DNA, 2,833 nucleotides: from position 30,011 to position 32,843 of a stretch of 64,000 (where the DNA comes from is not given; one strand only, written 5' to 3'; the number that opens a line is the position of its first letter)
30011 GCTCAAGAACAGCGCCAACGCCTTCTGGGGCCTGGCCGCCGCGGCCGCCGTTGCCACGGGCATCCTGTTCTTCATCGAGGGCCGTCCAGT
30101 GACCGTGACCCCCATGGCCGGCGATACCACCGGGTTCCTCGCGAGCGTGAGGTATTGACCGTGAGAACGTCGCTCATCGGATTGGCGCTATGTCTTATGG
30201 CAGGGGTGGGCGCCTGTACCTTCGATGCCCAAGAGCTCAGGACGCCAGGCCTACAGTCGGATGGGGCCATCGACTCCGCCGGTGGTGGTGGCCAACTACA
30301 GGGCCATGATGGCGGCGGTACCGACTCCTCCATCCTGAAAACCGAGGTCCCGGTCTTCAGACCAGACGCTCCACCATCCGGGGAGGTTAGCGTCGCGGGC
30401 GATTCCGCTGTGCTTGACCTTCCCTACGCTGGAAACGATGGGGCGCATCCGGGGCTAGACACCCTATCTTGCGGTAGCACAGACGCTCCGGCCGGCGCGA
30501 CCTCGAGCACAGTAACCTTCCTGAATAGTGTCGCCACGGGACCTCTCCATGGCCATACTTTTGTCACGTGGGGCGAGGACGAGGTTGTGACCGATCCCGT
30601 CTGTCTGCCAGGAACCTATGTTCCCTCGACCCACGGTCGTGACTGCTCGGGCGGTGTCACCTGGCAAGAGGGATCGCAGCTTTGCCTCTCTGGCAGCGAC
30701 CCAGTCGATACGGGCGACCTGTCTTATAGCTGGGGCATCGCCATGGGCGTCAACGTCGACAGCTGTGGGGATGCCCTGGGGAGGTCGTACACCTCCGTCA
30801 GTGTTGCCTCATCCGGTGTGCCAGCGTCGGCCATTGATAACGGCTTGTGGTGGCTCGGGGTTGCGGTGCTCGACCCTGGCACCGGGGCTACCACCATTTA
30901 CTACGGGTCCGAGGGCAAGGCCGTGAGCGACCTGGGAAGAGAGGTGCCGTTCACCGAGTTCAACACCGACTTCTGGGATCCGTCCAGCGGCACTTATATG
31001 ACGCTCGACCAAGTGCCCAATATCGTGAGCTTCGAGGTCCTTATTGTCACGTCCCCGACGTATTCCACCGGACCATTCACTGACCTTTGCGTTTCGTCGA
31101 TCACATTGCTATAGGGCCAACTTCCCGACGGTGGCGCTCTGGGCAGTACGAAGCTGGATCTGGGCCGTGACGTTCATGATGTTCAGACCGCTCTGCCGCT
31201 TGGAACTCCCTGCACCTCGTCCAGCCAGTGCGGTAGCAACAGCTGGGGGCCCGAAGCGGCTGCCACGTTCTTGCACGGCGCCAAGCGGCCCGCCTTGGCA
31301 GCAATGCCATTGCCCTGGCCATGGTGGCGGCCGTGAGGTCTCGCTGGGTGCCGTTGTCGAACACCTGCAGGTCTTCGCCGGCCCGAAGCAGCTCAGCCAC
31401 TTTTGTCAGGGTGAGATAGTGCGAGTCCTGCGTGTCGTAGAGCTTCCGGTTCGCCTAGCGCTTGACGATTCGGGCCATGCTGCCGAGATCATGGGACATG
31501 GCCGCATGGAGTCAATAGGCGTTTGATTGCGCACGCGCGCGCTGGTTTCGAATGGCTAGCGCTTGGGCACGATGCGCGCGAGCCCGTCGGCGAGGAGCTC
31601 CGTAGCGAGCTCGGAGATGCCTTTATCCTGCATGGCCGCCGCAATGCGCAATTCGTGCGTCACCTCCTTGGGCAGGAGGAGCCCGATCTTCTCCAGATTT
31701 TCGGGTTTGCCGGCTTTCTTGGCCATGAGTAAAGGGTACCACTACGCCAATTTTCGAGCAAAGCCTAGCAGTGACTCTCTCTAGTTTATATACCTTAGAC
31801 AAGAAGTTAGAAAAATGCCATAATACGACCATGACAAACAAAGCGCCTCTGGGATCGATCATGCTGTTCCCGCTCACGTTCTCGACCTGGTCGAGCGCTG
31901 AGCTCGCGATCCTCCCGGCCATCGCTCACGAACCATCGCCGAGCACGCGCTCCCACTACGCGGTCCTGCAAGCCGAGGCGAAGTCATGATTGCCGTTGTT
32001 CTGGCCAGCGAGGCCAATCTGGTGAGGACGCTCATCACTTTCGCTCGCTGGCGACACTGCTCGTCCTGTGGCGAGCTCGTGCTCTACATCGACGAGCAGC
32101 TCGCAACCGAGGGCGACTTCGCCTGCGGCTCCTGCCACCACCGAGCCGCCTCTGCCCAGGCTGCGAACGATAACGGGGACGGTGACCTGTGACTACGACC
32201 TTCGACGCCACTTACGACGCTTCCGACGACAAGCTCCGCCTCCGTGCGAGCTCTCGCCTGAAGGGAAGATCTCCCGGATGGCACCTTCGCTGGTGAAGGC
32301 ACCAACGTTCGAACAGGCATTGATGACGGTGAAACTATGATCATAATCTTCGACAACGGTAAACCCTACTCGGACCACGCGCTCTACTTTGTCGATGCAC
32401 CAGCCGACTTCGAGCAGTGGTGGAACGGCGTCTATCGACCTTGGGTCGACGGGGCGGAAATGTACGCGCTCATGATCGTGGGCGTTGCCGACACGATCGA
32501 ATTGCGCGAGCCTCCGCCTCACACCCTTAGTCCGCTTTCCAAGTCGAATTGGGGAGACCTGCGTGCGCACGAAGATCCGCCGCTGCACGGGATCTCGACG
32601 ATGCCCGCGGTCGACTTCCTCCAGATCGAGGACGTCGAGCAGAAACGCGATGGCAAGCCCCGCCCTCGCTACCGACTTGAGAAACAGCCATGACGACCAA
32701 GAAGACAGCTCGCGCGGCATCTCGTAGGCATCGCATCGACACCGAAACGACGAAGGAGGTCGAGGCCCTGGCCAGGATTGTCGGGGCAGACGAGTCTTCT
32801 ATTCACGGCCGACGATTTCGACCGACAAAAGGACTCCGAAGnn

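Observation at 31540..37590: Integrase-bearing phage-like element abutting tRNA-Ala; the whole left 37.5 kb looks like an accessory genomic island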

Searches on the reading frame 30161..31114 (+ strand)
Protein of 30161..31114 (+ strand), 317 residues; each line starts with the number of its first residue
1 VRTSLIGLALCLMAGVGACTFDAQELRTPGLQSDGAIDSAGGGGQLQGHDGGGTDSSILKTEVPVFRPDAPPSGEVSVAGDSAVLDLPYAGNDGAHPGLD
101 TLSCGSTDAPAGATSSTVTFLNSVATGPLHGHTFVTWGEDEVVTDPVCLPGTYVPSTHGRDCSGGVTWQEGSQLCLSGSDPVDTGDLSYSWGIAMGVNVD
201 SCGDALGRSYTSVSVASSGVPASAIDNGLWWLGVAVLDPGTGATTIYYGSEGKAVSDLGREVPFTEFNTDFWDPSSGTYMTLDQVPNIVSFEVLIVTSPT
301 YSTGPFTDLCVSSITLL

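Call 39: find_encoding_contigs(protein=window:30161-31114:+, flank=10000, max_places=10)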
Protein window:30161-31114:+ (317 aa): 4 contigs read that carry it; 3 places shown.
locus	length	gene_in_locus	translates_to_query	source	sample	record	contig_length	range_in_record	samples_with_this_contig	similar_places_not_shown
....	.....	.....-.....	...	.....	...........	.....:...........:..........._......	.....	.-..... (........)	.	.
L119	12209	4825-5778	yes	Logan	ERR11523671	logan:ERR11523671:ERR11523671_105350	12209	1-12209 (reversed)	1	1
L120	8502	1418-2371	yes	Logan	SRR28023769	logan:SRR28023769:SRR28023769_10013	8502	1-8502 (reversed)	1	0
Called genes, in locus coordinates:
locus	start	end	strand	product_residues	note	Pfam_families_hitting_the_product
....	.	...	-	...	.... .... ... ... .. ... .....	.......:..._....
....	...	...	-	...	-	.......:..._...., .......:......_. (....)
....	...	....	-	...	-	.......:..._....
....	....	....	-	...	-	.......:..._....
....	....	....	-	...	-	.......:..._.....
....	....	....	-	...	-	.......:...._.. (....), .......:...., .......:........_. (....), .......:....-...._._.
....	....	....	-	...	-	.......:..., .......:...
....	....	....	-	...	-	-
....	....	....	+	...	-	-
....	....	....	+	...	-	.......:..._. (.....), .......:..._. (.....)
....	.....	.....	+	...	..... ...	-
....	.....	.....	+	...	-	-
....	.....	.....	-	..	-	-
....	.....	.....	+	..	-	-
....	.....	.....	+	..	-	-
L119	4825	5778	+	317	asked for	-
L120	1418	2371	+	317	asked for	-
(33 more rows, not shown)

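Call 64: search_protein_families(library=ncbifam, proteins=[window:30161-31114:+], max_evalue=0.01)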
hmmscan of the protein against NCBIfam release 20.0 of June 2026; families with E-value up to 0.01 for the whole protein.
window:30161-31114:+ (317 aa): 0 families

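Call 77: search_protein_families(library=pfam, proteins=[window:30161-31114:+], max_evalue=0.1)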
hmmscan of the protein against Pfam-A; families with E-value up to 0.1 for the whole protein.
window:30161-31114:+ (317 aa): 0 families

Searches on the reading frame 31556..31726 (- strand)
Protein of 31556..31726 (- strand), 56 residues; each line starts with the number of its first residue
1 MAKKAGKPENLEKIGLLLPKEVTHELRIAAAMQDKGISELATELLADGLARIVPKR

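Call 11: search_protein_families(library=pfam, proteins=[window:31556-31726:-], max_evalue=0.1)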
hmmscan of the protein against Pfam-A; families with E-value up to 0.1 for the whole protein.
window:31556-31726:- (56 aa): 1 family
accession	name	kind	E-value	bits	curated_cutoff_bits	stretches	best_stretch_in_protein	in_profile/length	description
PF07878.17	RHH_5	-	0.077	13.2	26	1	16-50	6-40/43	CopG-like RHH_1 or ribbon-helix-helix domain, RHH_5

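Call 12: search_protein_families(library=phrogs, proteins=[window:31556-31726:-], max_evalue=0.1)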
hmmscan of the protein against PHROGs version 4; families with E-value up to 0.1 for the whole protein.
window:31556-31726:- (56 aa): 2 families
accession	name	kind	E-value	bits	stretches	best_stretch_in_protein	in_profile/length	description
phrog_2639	-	transcription regulation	0.012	16.8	1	8-51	34-77/91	Arc-like repressor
phrog_27580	-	unknown function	0.091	13.9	1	14-42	35-63/71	-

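Call 64: search_protein_families(library=ncbifam, proteins=[window:31556-31726:-], max_evalue=0.01)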
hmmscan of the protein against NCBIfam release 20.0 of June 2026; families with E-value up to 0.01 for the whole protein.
window:31556-31726:- (56 aa): 0 families

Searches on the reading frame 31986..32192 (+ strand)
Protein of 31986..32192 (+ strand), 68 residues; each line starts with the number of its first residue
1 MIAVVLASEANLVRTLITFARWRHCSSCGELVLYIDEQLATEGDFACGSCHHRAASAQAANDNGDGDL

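Call 11: search_protein_families(library=pfam, proteins=[window:31986-32192:+], max_evalue=0.1)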
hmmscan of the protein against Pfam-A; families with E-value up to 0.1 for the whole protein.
window:31986-32192:+ (68 aa): 5 families
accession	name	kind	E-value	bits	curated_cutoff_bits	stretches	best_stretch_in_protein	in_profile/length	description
PF03150.19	CCP_MauG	-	0.0014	19.7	25.6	1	33-59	10-36/149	Di-haem cytochrome c peroxidase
PF02150.21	Zn_ribbon_RPB9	-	0.0044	17.3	25.2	1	25-51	4-28/36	RNA polymerases M/15 Kd subunit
PF13248.11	Zn_ribbon_3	-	0.029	14.3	27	0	21-30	15-24/26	zinc-ribbon domain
PF12760.12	Zn_ribbon_IS1595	-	0.03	14.7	25.4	1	23-53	19-46/46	Transposase zinc-ribbon domain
PF23455.1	DUF7129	-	0.065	13.4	30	0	36-59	3-26/45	Domain of unknown function (DUF7129)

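Call 12: search_protein_families(library=phrogs, proteins=[window:31986-32192:+], max_evalue=0.1)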
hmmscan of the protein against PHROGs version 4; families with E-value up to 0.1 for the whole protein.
window:31986-32192:+ (68 aa): 1 family
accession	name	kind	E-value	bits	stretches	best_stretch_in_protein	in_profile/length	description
phrog_8837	-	unknown function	0.078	14.4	1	24-59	8-43/68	-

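Call 64: search_protein_families(library=ncbifam, proteins=[window:31986-32192:+], max_evalue=0.01)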
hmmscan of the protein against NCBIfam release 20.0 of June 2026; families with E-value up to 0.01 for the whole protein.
window:31986-32192:+ (68 aa): 1 family
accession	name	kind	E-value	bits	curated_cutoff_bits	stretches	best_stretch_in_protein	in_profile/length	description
NF041913.1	HVO_2142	equivalog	0.0099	15.7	90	0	23-53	12-42/48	HVO_2142 family zinc finger protein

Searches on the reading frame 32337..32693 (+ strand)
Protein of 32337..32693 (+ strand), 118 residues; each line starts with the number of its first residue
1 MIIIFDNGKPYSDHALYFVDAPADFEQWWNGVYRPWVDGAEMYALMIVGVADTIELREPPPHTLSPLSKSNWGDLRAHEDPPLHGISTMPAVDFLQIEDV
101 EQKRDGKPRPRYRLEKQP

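Call 11: search_protein_families(library=pfam, proteins=[window:32337-32693:+], max_evalue=0.1)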
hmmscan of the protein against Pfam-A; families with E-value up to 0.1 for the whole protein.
window:32337-32693:+ (118 aa): 0 families

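Call 12: search_protein_families(library=phrogs, proteins=[window:32337-32693:+], max_evalue=0.1)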
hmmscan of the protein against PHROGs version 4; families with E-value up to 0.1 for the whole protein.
window:32337-32693:+ (118 aa): 0 families

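Call 63: search_protein_families(library=padloc, proteins=[window:32337-32693:+], max_evalue=0.01)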
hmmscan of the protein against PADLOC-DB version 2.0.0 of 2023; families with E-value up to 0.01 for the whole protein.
window:32337-32693:+ (118 aa): 0 families

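Call 64: search_protein_families(library=ncbifam, proteins=[window:32337-32693:+], max_evalue=0.01)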
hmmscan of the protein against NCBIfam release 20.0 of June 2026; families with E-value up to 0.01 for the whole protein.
window:32337-32693:+ (118 aa): 0 families
